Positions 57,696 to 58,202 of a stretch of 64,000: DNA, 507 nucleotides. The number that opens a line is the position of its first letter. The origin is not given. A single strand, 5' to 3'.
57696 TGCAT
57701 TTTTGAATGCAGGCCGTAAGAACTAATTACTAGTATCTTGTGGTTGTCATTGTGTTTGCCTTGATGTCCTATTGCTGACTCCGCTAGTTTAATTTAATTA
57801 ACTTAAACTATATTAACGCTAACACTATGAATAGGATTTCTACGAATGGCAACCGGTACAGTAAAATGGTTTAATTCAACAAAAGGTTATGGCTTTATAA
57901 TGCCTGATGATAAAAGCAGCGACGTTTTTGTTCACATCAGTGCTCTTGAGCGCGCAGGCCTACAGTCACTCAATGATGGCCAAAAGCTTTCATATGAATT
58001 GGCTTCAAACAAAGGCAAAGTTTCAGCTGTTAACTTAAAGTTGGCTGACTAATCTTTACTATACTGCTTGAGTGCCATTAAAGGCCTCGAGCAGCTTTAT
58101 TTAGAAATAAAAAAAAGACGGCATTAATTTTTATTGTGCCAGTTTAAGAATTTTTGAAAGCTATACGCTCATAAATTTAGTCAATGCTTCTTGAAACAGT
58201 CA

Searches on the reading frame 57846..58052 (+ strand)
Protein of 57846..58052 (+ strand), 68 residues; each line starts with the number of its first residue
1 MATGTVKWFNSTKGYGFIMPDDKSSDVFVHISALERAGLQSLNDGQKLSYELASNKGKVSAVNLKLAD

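Call 3: search_protein_families(library=pfam, proteins=[window:57846-58052:+])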
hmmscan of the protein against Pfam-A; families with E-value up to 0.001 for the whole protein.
window:57846-58052:+ (68 aa): 2 families
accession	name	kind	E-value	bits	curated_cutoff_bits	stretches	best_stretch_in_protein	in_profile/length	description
PF00313.28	CSD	-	6.8e-24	84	27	1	3-65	2-64/66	'Cold-shock' DNA-binding domain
PF08206.17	OB_RNB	-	8.9e-05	22.5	24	1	11-36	6-31/58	Ribonuclease B OB domain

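Call 13: search_protein_families(library=ncbifam, proteins=[window:57846-58052:+])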
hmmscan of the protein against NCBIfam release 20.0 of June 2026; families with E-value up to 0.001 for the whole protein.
window:57846-58052:+ (68 aa): 11 families
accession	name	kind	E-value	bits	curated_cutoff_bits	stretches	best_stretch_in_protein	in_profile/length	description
NF049933.1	TransAntitermCspE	equivalog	7.1e-22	77.3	120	1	2-63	4-65/69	transcription antiterminator/RNA stability regulator CspE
NF007679.0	PRK10354.1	subfamily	2.9e-21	75.6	130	1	3-57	6-60/70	RNA chaperone/antiterminator CspA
TIGR02381.1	cspD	equivalog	1.4e-20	73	115.4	1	1-64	1-64/68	cold shock domain-containing protein CspD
NF007062.0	PRK09507.1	subfamily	4.9e-20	71.3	133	1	3-63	5-65/69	transcription antiterminator/RNA stability regulator CspE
NF008190.0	PRK10943.1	subfamily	3e-19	68.7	137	1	3-64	5-66/69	cold shock-like protein CspC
NF007378.0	PRK09890.1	equivalog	1.8e-17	63.3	144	1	3-56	6-59/70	cold shock protein CspG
NF011574.0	PRK14998.1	equivalog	2.9e-14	53.1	147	1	1-57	1-58/73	cold shock-like protein CspD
NF007405.0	PRK09937.1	equivalog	1.5e-13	50.8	152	1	1-57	1-58/74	cold shock-like protein CspD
NF038236.1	retron_eff_Se72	equivalog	1.3e-08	34.7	82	1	4-65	1-60/62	retron Se72 family effector protein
NF012007.0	PRK15463.1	subfamily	5.3e-08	32.6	111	1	3-49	6-52/70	cold shock-like protein CspF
NF012008.0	PRK15464.1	equivalog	1.7e-06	28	141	1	3-36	6-39/70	cold shock-like protein CspH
